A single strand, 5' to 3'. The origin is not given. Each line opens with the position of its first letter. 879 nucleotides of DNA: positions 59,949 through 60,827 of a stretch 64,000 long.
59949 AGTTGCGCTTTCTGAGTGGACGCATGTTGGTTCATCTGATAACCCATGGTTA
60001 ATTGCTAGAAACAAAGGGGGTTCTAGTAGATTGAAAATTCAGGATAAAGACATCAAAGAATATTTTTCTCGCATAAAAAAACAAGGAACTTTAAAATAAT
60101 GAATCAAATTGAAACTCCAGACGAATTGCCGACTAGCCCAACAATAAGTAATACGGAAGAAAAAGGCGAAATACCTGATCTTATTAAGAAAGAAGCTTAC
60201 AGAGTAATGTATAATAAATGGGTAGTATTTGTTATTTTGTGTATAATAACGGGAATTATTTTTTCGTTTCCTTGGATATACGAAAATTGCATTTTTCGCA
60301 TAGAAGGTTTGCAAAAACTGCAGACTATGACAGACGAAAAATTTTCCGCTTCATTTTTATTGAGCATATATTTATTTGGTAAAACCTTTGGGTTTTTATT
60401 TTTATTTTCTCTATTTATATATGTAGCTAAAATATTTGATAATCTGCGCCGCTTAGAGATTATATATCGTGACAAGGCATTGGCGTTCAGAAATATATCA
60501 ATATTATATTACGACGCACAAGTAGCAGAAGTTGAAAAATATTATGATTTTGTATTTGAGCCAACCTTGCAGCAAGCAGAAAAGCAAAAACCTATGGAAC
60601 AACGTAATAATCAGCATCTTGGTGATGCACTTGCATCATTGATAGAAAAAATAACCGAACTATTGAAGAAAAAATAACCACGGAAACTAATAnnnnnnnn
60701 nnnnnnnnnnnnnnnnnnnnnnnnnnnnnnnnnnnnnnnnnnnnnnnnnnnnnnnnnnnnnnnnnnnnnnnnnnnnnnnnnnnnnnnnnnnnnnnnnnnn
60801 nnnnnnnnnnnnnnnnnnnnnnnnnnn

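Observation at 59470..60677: Panacea (DUF4065) antitoxin-like gene coupled to an unknown 2-TM protein: candidate PanAT-type toxin-antitoxin / abortive-infection pair between dcd and murA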

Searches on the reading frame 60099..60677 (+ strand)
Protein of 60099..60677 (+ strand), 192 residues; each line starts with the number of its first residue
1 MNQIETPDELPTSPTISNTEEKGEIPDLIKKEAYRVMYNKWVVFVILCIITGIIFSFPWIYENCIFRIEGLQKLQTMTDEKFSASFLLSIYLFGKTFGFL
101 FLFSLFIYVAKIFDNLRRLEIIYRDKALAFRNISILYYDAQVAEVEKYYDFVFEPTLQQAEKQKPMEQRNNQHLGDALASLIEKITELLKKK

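Call 3: search_protein_families(library=pfam, proteins=[window:60099-60677:+], max_evalue=0.1)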
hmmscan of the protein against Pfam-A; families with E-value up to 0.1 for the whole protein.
window:60099-60677:+ (192 aa): 0 families

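Call 4: search_protein_families(library=padloc, proteins=[window:60099-60677:+], max_evalue=0.1)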
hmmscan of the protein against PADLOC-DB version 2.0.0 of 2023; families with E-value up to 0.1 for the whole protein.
window:60099-60677:+ (192 aa): 0 families

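Call 5: search_protein_families(library=ncbifam, proteins=[window:60099-60677:+], max_evalue=0.1)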
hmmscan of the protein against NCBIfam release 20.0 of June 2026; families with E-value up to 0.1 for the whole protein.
window:60099-60677:+ (192 aa): 0 families

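Call 6: find_homologous_proteins(query=window:60099-60674:+, max_evalue=0.01)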
Query window:60099-60674:+ (192 aa): 1 proteins with E <= 0.01 among 181 candidates.
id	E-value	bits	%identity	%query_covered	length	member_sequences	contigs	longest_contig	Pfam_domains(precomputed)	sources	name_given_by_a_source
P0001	2.0e-121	421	100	100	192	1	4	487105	-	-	-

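Call 14: search_protein_representatives(protein=window:60099-60674:+)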
Query: 192 residues. Proteins with E-value up to 0.001 (for the whole library): 14; up to 1e-10: 6; up to 1e-30: 4. The best 14 are listed.
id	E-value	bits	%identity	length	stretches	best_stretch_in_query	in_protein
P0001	6.3e-122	420.6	100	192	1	1-192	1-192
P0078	3.3e-35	138.0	42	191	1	5-191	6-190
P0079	5.4e-33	130.8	43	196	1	9-192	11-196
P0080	1.3e-31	126.3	45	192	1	37-187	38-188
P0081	4.6e-15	72.3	43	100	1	16-107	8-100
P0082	2.6e-14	69.9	35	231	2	78-192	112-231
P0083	5.8e-10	55.7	38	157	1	54-188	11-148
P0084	9.7e-10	55.0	36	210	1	44-168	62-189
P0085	3.6e-09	53.1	34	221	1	38-165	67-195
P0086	9.8e-08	48.5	32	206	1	53-191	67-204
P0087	2.5e-06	43.9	31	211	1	29-185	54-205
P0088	1.8e-05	41.1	29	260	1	38-167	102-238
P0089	5.4e-04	36.3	29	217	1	41-165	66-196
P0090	8.4e-04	35.6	29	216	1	44-162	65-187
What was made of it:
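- Tried and rejected: The exhaustive HMMER search was needed to find the family (call 14).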

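Call 18: find_homologous_proteins(query=A1, max_evalue=0.001)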
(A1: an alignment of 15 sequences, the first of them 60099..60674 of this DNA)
Query A1 (15 sequences) (192 aa, profile of the alignment): 3 proteins with E <= 0.001 among 8000 candidates.
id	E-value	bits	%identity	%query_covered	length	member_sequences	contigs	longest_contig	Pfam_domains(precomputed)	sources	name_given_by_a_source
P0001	9.1e-61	223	100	100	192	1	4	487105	-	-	-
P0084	5.5e-58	214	32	63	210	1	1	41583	-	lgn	-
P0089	1.2e-50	190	30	57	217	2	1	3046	-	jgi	jgi:hypothetical protein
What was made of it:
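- Tried and rejected: Word-index search: the search with X alone, and with the X-family profile, returned essentially only the query and two known members (calls 6, 18).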

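Call 19: find_encoding_contigs(protein=P0084, flank=6000, max_places=3)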
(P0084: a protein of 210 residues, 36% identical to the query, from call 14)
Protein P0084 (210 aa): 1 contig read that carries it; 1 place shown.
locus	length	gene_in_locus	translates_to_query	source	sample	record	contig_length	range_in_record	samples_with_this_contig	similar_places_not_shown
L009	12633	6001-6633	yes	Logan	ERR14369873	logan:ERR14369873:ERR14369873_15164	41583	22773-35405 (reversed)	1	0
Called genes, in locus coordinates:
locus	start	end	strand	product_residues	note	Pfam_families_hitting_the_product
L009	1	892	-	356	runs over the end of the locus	PF21088:MS_channel_1st (weak), PF00924:MS_channel_2nd, PF21082:MS_channel_3rd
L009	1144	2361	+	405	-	PF04107:GCS2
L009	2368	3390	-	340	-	PF00814:TsaD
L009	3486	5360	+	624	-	PF00884:Sulfatase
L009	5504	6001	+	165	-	PF13274:SocA_Panacea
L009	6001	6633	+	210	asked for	-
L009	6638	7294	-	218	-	PF00156:Pribosyltran, PF14681:UPRTase (weak)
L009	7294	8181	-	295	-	PF02679:ComA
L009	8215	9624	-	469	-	PF03972:MmgE_PrpD_N, PF19305:MmgE_PrpD_C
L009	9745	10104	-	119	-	-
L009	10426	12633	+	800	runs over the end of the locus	PF02190:LON_substr_bdg, PF05496:RuvB_N (faint), PF00004:AAA, PF07728:AAA_5, PF22667:Lon_lid, PF05362:Lon_C, PF13541:ChlI (weak)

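Call 20: find_encoding_contigs(protein=P0089, flank=6000, max_places=3)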
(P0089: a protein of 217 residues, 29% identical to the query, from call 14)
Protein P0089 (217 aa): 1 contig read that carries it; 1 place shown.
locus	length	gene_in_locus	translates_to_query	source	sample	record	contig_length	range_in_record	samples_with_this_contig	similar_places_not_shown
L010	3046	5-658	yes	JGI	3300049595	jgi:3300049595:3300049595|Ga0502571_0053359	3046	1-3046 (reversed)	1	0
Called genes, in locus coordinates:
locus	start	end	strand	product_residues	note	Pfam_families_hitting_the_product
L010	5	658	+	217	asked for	-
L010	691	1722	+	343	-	PF08240:ADH_N, PF13602:ADH_zinc_N_2 (faint), PF16912:Glu_dehyd_C, PF00107:ADH_zinc_N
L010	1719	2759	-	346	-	PF00586:AIRS, PF02769:AIRS_C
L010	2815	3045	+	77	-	?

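Call 21: find_encoding_contigs(protein=P0082, flank=6000, max_places=3)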
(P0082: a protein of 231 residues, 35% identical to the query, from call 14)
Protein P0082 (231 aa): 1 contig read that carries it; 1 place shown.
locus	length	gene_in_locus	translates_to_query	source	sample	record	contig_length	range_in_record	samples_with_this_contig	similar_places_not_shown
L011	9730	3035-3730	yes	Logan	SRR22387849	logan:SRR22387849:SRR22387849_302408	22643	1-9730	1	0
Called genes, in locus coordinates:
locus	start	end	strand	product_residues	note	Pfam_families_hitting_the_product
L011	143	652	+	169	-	PF04386:SspB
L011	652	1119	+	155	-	PF00383:dCMP_cyt_deam_1, PF14437:MafB19-deam, PF14439:Bd3614-deam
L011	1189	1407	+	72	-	PF03831:YjdM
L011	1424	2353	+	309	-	PF02511:Thy1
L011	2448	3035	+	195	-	PF13274:SocA_Panacea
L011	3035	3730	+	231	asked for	-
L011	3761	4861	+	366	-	PF02086:MethyltransfD12, PF03602:Cons_hypoth95 (faint)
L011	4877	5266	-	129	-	PF04430:DUF498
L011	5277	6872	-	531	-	PF07549:Sec_GG (weak), PF21760:SecD_1st, PF22599:SecDF_P1_head, PF02355:SecD_SecF_C, PF03176:MMPL (weak)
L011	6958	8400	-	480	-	-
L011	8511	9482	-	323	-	-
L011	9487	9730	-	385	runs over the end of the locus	PF00691:OmpA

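Call 24: find_related_loci(query=A2, collection=genome_contigs, flank=6000)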
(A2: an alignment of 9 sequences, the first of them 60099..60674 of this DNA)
Query A2 (192 aa) in genome_contigs; peptide patterns used: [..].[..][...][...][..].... (x = any residue, [..] = any of these).
22 stretches matched a pattern; 1 encode a relative of the query (tblastn E <= 1e-3); 1 distinct loci.
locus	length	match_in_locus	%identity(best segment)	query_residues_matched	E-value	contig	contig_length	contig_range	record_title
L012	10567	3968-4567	26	3-191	3e-15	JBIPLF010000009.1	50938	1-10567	MAG: Rickettsiales bacterium isolate ME2010-09-14_3300042543_group3_bin82 Rohwer_bin1980_scaffold_280_c2, whole genome s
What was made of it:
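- Patchy and rare: 14 clusters in 1.84 billion representatives, and one of 185,579 GTDB species genomes (calls 14, 24). It is extremely rare and patchy (calls 14, 24).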

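Call 29: search_dna_similar(query=window:60099-60674:+, collection=phages, mode=protein, max_evalue=1)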
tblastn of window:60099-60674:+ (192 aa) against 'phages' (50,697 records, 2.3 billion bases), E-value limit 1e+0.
No match.

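Call 30: search_dna_similar(query=window:60099-60674:+, collection=plasmids, mode=protein, max_evalue=1)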
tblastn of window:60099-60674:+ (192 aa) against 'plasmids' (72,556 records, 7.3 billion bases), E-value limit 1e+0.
No match.
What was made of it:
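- Tried and rejected: Mobile elements: tblastn of X against phage and plasmid collections found no match (calls 29, 30).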

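Call 33: find_encoding_contigs(protein=P0001, flank=3000, max_places=4)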
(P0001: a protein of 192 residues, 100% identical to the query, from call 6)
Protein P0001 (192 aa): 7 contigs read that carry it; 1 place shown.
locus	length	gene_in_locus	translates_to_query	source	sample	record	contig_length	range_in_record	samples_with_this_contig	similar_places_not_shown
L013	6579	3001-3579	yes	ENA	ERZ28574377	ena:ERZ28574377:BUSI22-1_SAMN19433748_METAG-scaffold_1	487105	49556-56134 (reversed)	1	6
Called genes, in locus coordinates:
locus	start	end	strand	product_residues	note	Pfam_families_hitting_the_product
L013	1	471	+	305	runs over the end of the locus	-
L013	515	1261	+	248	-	PF01555:N6_N4_Mtase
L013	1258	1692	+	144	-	-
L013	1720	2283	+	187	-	PF22769:DCD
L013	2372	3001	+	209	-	PF13274:SocA_Panacea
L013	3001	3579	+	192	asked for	-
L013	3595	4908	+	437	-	PF00275:EPSP_synthase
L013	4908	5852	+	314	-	-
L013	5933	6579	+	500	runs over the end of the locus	PF01225:Mur_ligase, PF08245:Mur_ligase_M, PF02875:Mur_ligase_C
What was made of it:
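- Checked: An independent gene call on a 99.7% identical public contig gives the same two genes (call 33).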

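Call 34: find_encoding_contigs(protein=P0085, flank=5000, max_places=2)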
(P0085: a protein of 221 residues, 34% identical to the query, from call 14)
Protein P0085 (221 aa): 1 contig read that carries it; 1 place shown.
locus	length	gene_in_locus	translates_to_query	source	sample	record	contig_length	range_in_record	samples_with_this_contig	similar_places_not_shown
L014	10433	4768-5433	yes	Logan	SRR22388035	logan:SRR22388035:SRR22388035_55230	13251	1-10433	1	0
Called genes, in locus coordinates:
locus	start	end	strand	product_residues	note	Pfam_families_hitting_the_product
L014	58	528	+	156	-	PF00588:SpoU_methylase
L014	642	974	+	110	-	-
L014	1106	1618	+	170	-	-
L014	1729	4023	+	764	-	PF00390:malic, PF03949:Malic_M, PF01515:PTA_PTB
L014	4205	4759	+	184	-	PF13274:SocA_Panacea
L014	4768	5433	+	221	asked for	-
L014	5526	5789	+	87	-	PF01649:Ribosomal_S20p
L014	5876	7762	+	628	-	PF02705:K_trans, PF22776:K_trans_C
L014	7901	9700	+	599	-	PF00005:ABC_tran, PF02463:SMC_N (faint), PF13175:AAA_15 (faint), PF13191:AAA_16 (faint), PF13401:AAA_22 (faint), PF13555:AAA_29 (faint), PF00005:ABC_tran, PF16326:ABC_tran_CTD, +3 more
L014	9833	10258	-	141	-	PF02452:PemK_toxin (weak)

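Call 35: find_encoding_contigs(protein=P0087, flank=5000, max_places=2)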
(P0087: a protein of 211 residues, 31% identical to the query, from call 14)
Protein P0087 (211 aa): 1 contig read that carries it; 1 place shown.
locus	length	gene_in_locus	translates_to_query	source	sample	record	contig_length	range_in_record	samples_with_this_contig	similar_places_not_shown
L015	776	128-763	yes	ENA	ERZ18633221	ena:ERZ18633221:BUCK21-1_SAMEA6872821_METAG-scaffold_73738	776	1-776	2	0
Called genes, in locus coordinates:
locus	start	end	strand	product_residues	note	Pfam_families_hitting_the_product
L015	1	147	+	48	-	?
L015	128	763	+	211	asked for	-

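Call 36: predict_structure(alignment_id=A3)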
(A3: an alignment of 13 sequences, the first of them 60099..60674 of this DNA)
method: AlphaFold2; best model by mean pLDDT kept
length: 192 residues; sequences in the alignment: 13
mean_pLDDT: 71.4   pTM: 0.53
mean pLDDT of the five models: 71.4, 71.1, 69.4, 68.7, 68.6
residues with pLDDT >= 90: 34; 70-90: 75; 50-70: 60; < 50: 23
segments of 3 or more residues with pLDDT < 50: 1-6, 8-21
pLDDT, mean of each block of 10 residues (from residue 1): 41 43 63 82 93 90 70 71 82 89 94 87 78 69 61 57 53 60 75 60
secondary structure, 60 per line:
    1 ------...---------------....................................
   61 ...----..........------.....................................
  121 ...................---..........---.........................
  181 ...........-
elements in order: H25-63 H68-77 H84-139 H143-152 H156-191
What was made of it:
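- Checked: AlphaFold2 gives an all-helical model with pLDDT 82-94 across the two TM helices (call 36).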

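Call 40: fold_search(model_id=the predicted structure, library=pdb)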
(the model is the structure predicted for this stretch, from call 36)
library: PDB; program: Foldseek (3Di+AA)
matches with E <= 10: 242; with E <= 0.001: 0
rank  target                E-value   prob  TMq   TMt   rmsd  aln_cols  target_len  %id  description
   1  8qhx                  8.7e-01  0.30  0.30  0.30  26.4       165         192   13  280A Vipp1 H1-6 helical tubes in the presence of EPL (released 2024-09-18)
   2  5bw9_G                9.8e-01  0.25  0.27  0.34  16.6       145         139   12  Crystal Structure of Yeast V1-ATPase in the Autoinhibited Form (released 2016-06-08)
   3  8i21_A                1.0e+00  0.16  0.21  0.16  15.1       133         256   14  Cryo-EM structure of 6-subunit Smc5/6 arm region (released 2024-06-26)
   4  9fqr_EU               1.1e+00  0.47  0.31  0.36   7.3       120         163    9  96-nm repeat of axonemal doublet microtubules from bovine sperm (released 2025-03-26)
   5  1qu7_B                1.2e+00  0.13  0.22  0.20  29.1       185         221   16  FOUR HELICAL-BUNDLE STRUCTURE OF THE CYTOPLASMIC DOMAIN OF A SERINE CHEMOTAXIS RECEPTOR (released 2000-07-12)
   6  4cgk_B                1.3e+00  0.38  0.36  0.21  14.0       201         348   10  Crystal structure of the essential protein PcsB from Streptococcus pneumoniae (released 2014-05-21)
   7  9fqr_E5               1.4e+00  0.90  0.45  0.54   5.6       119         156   13  96-nm repeat of axonemal doublet microtubules from bovine sperm (released 2025-03-26)
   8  9cpc_3G               1.5e+00  0.90  0.47  0.65   5.6       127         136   12  Atomic model of porcine brain ventricles cilia doublet microtubule (48-nm periodicity) (released 2024-10-23)
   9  8i7o_D4               1.5e+00  0.28  0.29  0.37   7.7       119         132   11  In situ structure of axonemal doublet microtubules in mouse sperm with 16-nm repeat (released 2023-10-11)
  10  8i7r_D5               1.5e+00  0.15  0.22  0.32  11.3       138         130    6  In situ structure of axonemal doublet microtubules in mouse sperm with 48-nm repeat (released 2023-10-11)
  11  7sqc_1X               1.5e+00  0.11  0.23  0.19  24.2       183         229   14  Ciliary C1 central pair apparatus isolated from Chlamydomonas reinhardtii (released 2022-04-13)
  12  6zbc_D                1.6e+00  0.85  0.46  0.44   6.1       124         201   11  Merozoite surface protein 1 (MSP-1) from Plasmodium falciparum, main conformation (released 2021-05-19)
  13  7n6g_3I               1.6e+00  0.54  0.40  0.21  18.5       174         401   11  C1 of central pair (released 2022-05-18)
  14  4zwt_D                1.7e+00  0.14  0.20  0.30  12.3       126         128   11  Crystal Structure of the Bacteriophage T4 recombination mediator protein UvsY, Lattice Type IV (released 2016-03-02)
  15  5xg2                  1.8e+00  0.25  0.33  0.28  10.7       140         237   13  Crystal structure of a coiled-coil segment (residues 345-468 and 694-814) of Pyrococcus yayanosii Smc (released 2017-06-07)
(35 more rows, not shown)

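Call 45: search_protein_families(library=pfam, alignment_id=A3, max_evalue=5)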
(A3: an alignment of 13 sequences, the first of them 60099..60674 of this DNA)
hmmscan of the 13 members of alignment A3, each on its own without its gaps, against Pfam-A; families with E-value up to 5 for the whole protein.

A. member 1, window:60099-60674:+ (192 aa): 0 families

B. families by the number of members that match (of 13 scanned): 19 families
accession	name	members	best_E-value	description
PF01529.25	DHHC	3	0.17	DHHC palmitoyltransferase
PF13721.11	SecD-TM1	2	0.025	SecD export protein N-terminal TM region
PF20498.3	DUF6728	2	0.058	Family of unknown function (DUF6728)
PF20990.2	DUF2207_C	1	0.00071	Predicted membrane protein (DUF2207) C-terminal domain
PF12456.14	hSac2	1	0.01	Inositol phosphatase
PF20394.4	DUF6688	1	0.015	DUF6688 N-terminal domain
PF03311.19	Cornichon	1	0.024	Cornichon protein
PF16492.10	Cadherin_C_2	1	0.024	Cadherin cytoplasmic C-terminal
PF03340.19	Pox_Rif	1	0.025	Poxvirus rifampicin resistance protein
PF05569.17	Peptidase_M56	1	0.036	BlaR1 peptidase M56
PF03210.18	Paramyx_P_V_C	1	0.049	Paramyxovirus P/V phosphoprotein C-terminal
PF09548.15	Spore_III_AB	1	0.052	Stage III sporulation protein AB (spore_III_AB)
PF05656.20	DUF805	1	0.089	Protein of unknown function (DUF805)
PF02732.21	ERCC4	1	0.16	ERCC4 domain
PF09955.14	DUF2189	1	0.18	Predicted integral membrane protein (DUF2189)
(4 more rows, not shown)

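Call 48: search_solved_structures(query=A3, max_evalue=10)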
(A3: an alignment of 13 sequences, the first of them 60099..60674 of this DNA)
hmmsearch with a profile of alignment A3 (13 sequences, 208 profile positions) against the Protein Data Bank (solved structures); distinct sequences matched with E-value up to 10: 5.
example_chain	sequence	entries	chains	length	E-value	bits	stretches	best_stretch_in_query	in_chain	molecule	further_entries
9ee5_A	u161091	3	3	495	0.093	15.7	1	13-125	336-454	Prostaglandin D2 receptor,Soluble cytochrome b562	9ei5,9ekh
9uwd_A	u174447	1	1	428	0.29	14.1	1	13-125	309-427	Prostaglandin D2 receptor,Soluble cytochrome b562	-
7tuy_R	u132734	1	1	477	2.4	11.1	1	13-100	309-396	G-protein coupled receptor 183,Soluble cytochrome b562 fusion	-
6rz4_A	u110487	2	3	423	5.1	10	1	46-118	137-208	Cysteinyl leukotriene receptor 1,Soluble cytochrome b562,Cysteinyl leukotriene receptor 1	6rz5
8agc_F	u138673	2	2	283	9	9.2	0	35-116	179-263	Dolichyl-diphosphooligosaccharide--protein glycosyltransferase subunit 2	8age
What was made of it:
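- Tried and rejected: Structure-based searches: the PDB profile search returned only noise from GPCR/b562 fusion proteins (call 48).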
